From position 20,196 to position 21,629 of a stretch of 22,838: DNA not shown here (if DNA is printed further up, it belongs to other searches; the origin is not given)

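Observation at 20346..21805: An LRR / unknown beta-domain gene pair occupies the slot where the small terminase normally sits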

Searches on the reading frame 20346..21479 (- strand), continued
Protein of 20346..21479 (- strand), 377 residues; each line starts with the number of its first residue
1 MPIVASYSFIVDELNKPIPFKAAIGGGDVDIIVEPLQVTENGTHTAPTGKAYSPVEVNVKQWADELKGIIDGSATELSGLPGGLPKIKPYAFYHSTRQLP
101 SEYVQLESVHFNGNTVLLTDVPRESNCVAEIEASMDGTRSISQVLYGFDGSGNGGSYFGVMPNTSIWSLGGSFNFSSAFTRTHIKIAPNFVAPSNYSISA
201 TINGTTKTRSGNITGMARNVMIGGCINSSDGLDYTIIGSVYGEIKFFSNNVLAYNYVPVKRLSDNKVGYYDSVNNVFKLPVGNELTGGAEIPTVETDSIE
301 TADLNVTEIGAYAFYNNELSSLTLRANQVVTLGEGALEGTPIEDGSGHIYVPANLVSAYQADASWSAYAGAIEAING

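Call 59: fold_search(model_id=the predicted structure, library=viral)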
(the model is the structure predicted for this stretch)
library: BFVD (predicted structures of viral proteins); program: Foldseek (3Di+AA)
matches with E <= 10: 696; with E <= 0.001: 38
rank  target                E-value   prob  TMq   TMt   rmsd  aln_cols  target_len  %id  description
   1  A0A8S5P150            2.0e-11  1.00  0.40  0.40   8.3       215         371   17  Uncharacterized protein [Siphoviridae sp. ctEqU3]
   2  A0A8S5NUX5            3.1e-09  1.00  0.36  0.21   6.4       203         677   20  GDSL like Lipase Acylhydrolase [Myoviridae sp. cte5Z19]
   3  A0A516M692            3.9e-09  1.00  0.28  0.16  11.2       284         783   16  (no name in the UniProt tables at hand)
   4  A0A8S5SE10            1.5e-08  1.00  0.39  0.19   4.1       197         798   18  receptor protein-tyrosine kinase [virus sp. ctX0L1]
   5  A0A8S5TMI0            1.8e-08  1.00  0.35  0.64   6.6       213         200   17  Uncharacterized protein [Siphoviridae sp. ct9UA16]
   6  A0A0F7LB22            1.1e-05  1.00  0.34  0.42   7.8       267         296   10  LamG-like jellyroll fold domain-containing protein [uncultured marine virus]
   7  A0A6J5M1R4            1.9e-05  1.00  0.27  0.12  10.8       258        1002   10  Uncharacterized protein [uncultured Caudovirales phage]
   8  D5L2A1                2.0e-05  1.00  0.24  0.34   8.1       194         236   10  Uncharacterized protein [uncultured virus]
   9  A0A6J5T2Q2            2.3e-05  1.00  0.31  0.23   8.4       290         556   14  Concanavalin A-like lectin/glucanases superfamily [uncultured Caudovirales phage]
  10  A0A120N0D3            2.3e-05  0.99  0.21  0.07  16.9       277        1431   14  (no name in the UniProt tables at hand)
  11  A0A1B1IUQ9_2          4.1e-05  1.00  0.34  0.11  12.1       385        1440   12  (no name in the UniProt tables at hand)
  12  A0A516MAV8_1          8.6e-05  1.00  0.30  0.10  12.7       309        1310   11  (no name in the UniProt tables at hand)
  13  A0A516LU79            9.7e-05  1.00  0.32  0.26   7.2       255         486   12  (no name in the UniProt tables at hand)
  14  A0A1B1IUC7            1.1e-04  1.00  0.24  0.32   8.8       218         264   16  (no name in the UniProt tables at hand)
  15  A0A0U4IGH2            1.3e-04  1.00  0.27  0.25   7.1       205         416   14  (no name in the UniProt tables at hand)
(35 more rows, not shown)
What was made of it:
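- On LamG / ConA-like lectin superfamily: BFVD hits are LamG/ConA-like phage proteins down to E 2e-11 (call 59).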

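Call 62: find_related_loci(query=A4, collection=viral_contigs, flank=10000)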
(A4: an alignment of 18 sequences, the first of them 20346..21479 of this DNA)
Query A4 (377 aa) in viral_contigs; peptide patterns used: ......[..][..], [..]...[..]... (x = any residue, [..] = any of these).
21 stretches matched a pattern; 1 encode a relative of the query (tblastn E <= 1e-3); 1 distinct loci.
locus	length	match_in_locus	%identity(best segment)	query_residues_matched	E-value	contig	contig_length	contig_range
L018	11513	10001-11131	93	1-377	0e+0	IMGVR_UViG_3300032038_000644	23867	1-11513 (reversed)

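Call 63: find_related_loci(query=A4, collection=genome_contigs, flank=10000)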
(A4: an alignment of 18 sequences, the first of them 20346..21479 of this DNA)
Query A4 (377 aa) in genome_contigs; peptide patterns used: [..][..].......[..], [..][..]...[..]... (x = any residue, [..] = any of these).
78 stretches matched a pattern, but none encodes a relative of the query by tblastn (E <= 1e-3).
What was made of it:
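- Tried and rejected: Searching for the 377-aa family found nothing in GTDB genomes, and only the known 93% relative in IMG/VR (calls 62, 63).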

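Call 70: find_encoding_contigs(protein=P0040, flank=5000, max_places=2)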
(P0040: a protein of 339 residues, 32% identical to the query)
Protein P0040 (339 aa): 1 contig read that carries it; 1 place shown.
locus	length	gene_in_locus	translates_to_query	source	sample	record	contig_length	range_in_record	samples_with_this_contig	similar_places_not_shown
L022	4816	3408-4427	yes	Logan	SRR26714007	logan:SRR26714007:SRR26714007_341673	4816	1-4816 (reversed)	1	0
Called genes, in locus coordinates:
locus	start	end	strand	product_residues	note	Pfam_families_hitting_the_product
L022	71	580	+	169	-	PF00145:DNA_methylase (weak)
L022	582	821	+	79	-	-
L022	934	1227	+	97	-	-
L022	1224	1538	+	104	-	-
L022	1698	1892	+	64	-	-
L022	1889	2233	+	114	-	PF24608:PDDEXK_15 (weak)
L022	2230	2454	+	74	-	-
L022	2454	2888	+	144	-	-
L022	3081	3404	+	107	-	-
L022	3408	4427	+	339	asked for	-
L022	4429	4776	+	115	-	PF01844:HNH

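Call 72: search_protein_families(library=ncbifam, proteins=[window:20346-21479:-], max_evalue=0.05)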
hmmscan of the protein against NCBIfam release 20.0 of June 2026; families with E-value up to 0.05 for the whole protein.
window:20346-21479:- (377 aa): 0 families

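Call 79: search_solved_structures(query=A4, max_evalue=1)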
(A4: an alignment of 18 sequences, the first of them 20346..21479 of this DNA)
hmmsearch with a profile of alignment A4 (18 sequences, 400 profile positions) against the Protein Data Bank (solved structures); distinct sequences matched with E-value up to 1: 2.
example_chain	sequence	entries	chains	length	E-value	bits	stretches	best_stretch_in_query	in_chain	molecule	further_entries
4fdw_A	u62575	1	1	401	0.016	17.5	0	329-398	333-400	leucine rich hypothetical protein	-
4fd0_A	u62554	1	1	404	0.021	17.1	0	330-398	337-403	Leucine rich hypothetical protein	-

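Call 85: search_protein_families(library=padloc, proteins=[window:20346-21479:-], max_evalue=0.1)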
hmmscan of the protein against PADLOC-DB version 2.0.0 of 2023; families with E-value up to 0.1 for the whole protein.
window:20346-21479:- (377 aa): 0 families
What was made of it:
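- Neither protein hits PADLOC (call 85).
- Tried and rejected: Defence role: no PADLOC hits (call 85).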

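Call 86: search_protein_families(library=pfam, alignment_id=A1, max_evalue=0.01)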
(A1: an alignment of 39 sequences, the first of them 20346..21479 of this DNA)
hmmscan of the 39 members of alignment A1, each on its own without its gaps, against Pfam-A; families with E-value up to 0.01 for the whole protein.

A. member 1, window:20346-21479:- (377 aa): 1 family
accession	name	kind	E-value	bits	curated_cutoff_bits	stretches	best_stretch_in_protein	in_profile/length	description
PF13306.12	LRR_5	-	0.00012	22.4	27.7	1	305-338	44-76/127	BspA type Leucine rich repeat region (6 copies)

B. families by the number of members that match (of 39 scanned): 5 families
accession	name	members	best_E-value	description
PF13306.12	LRR_5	33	5.2e-11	BspA type Leucine rich repeat region (6 copies)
PF10911.13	T7-like_Y65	2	9.9e-05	Bacteriophage T7-like gene 6.5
PF24155.1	DUF7406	1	0.0018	Domain of unknown function (DUF7406)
PF23982.2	XM1_gp53_minor_capsid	1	0.0021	XM1 gp53 minor capsid protein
PF22625.2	ECR1_N_2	1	0.0095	Exosome RNA binding protein RRP4 N-terminal domain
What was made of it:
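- On BspA-type LRR (Pfam LRR_5, PF13306): However, 33 of 39 family members match at E<=0.01, the best at 5.2e-11 (call 86).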
